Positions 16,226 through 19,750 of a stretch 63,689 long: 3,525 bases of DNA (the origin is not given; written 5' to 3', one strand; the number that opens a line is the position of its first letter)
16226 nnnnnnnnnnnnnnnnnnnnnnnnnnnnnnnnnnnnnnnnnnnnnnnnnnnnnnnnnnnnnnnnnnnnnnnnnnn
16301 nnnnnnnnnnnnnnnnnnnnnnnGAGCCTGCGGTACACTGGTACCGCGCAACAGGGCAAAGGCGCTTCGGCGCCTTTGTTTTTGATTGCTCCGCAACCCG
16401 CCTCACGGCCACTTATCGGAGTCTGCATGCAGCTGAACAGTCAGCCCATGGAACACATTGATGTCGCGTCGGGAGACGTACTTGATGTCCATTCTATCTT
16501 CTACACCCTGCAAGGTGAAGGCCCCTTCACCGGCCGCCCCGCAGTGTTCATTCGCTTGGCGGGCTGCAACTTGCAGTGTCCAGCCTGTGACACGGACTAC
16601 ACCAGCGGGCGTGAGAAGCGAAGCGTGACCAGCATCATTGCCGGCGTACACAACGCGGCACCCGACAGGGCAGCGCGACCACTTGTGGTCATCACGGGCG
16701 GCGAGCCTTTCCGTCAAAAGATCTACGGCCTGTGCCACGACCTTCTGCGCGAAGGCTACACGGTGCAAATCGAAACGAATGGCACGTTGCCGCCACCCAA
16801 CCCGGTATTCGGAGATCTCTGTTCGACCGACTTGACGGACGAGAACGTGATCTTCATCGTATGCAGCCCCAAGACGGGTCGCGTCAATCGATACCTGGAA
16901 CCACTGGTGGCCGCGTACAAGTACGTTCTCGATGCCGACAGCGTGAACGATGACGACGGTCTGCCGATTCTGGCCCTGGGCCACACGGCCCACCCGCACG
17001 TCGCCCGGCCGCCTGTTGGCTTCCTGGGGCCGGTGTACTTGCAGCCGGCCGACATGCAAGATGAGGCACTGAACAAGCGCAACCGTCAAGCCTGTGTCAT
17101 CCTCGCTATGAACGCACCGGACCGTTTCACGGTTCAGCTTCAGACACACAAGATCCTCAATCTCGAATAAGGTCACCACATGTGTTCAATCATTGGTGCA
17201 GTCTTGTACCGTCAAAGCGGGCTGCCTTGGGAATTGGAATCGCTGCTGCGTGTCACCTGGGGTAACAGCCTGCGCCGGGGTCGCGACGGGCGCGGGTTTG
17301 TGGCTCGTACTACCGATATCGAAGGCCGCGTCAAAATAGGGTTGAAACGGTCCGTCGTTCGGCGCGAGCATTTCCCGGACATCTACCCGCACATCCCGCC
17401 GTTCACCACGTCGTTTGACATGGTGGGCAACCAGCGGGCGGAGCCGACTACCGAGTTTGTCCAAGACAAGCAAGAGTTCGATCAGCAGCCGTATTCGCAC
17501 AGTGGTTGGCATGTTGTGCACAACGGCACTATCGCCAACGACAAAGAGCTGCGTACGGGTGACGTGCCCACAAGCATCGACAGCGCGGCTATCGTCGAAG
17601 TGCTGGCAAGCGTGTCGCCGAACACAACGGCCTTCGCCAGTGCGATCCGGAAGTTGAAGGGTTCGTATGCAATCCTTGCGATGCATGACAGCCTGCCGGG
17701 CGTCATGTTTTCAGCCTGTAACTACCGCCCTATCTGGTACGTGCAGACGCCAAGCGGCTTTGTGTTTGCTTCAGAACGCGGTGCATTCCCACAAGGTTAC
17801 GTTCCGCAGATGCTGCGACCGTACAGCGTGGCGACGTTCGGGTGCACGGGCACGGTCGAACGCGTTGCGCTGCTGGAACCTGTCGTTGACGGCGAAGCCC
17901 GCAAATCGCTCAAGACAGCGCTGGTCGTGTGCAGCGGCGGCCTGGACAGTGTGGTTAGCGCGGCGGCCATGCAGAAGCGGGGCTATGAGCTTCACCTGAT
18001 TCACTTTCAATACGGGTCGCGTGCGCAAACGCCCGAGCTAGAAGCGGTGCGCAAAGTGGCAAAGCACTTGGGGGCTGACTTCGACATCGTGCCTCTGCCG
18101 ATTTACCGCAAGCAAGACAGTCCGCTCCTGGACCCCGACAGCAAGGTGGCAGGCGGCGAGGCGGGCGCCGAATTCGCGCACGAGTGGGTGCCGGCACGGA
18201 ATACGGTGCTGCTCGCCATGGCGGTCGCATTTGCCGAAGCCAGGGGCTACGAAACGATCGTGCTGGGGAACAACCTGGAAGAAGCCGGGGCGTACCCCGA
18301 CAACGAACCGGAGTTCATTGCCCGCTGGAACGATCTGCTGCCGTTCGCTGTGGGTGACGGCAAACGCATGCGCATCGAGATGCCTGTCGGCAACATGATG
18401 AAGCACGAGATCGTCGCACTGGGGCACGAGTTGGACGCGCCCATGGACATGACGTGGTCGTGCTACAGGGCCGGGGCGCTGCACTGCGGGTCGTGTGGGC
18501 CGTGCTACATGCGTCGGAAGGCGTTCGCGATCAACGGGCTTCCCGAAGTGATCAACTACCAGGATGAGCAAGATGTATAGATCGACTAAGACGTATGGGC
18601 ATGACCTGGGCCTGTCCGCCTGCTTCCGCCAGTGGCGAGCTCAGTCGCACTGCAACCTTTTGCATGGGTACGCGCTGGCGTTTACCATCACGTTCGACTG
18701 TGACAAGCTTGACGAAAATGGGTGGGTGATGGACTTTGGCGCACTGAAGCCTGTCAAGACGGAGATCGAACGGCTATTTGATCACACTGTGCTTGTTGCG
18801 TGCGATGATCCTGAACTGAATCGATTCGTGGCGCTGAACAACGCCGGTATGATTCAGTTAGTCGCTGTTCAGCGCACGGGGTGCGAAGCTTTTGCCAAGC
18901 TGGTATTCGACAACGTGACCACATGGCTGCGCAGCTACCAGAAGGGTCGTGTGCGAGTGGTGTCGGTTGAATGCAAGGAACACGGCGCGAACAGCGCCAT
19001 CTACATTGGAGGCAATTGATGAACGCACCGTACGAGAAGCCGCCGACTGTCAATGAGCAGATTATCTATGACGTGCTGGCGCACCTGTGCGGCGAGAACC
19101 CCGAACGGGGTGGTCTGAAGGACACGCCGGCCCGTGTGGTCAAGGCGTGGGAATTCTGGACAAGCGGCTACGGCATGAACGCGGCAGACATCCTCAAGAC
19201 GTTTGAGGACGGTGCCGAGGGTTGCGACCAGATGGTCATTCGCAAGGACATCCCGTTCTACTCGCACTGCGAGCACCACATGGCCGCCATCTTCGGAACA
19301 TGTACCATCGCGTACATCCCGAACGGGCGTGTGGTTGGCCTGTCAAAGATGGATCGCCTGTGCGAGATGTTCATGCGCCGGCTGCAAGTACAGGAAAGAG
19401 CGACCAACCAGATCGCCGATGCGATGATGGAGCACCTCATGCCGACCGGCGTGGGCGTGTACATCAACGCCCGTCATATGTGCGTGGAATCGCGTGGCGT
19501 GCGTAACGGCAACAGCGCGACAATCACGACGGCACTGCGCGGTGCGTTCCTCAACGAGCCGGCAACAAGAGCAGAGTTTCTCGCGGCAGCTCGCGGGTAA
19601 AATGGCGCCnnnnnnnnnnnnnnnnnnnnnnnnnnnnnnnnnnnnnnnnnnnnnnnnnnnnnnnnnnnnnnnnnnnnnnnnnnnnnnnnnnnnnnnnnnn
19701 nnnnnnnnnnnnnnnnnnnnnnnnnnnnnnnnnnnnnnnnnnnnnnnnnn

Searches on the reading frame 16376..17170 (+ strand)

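Call 111: search_protein_families(library=pfam, proteins=[window:16376-17170:+], max_evalue=0.001)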
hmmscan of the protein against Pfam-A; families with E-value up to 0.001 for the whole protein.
window:16376-17170:+ (264 aa): 1 family
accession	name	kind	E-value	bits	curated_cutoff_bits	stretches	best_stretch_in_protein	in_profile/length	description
PF04055.27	Radical_SAM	-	8.4e-07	29.7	29.5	1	62-139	5-89/166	Radical SAM superfamily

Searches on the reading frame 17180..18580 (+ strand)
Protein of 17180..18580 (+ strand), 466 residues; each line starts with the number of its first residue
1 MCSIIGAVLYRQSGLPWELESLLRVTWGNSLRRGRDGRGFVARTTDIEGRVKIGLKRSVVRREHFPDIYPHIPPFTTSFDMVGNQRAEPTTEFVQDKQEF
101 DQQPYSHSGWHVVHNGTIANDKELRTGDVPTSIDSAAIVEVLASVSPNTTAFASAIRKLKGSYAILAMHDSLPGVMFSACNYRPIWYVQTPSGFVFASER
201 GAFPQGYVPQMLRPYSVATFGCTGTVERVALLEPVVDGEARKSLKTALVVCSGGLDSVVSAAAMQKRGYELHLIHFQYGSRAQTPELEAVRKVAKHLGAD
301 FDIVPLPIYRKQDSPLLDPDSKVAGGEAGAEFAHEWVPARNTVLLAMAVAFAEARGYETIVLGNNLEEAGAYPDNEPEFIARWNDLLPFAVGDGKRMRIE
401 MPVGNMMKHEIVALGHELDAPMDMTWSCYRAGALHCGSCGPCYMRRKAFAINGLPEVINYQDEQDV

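Call 111: search_protein_families(library=pfam, proteins=[window:17180-18580:+], max_evalue=0.001)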
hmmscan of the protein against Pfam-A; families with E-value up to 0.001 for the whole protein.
window:17180-18580:+ (466 aa): 5 families
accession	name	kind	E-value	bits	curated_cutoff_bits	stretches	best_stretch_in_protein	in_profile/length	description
PF06508.19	QueC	-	2e-56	191.2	22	1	247-451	2-208/210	Queuosine biosynthesis protein QueC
PF13537.11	GATase_7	-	5e-08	33.4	25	1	96-203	7-121/123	Glutamine amidotransferase domain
PF02568.20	ThiI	-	3.4e-07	30.5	20.5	1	246-297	5-56/197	Thiamine biosynthesis protein (ThiI)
PF13522.11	GATase_6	-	1.8e-05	25.2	27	1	98-199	25-130/130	Glutamine amidotransferase domain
PF00733.27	Asn_synthase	-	0.00034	20.8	21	0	250-300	23-73/354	Asparagine synthase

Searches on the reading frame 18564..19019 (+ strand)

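Call 112: search_protein_families(library=pfam, proteins=[window:18564-19019:+], max_evalue=0.001)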
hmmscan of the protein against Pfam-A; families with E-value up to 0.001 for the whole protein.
window:18564-19019:+ (151 aa): 1 family
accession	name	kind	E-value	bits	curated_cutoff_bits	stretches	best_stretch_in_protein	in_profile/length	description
PF01242.24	PTPS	-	1.7e-19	70.4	22.4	1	17-147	8-118/121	6-pyruvoyl tetrahydropterin synthase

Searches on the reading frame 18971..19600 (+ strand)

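Call 112: search_protein_families(library=pfam, proteins=[window:18971-19600:+], max_evalue=0.001)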
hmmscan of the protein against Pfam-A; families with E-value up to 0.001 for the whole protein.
window:18971-19600:+ (209 aa): 2 families
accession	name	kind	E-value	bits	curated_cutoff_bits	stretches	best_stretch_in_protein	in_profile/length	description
PF01227.27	GTP_cyclohydroI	-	6.9e-64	215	27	1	35-206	8-177/179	GTP cyclohydrolase I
PF14489.11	QueF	-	8.8e-06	26.3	27.3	1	108-163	3-58/81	QueF-like protein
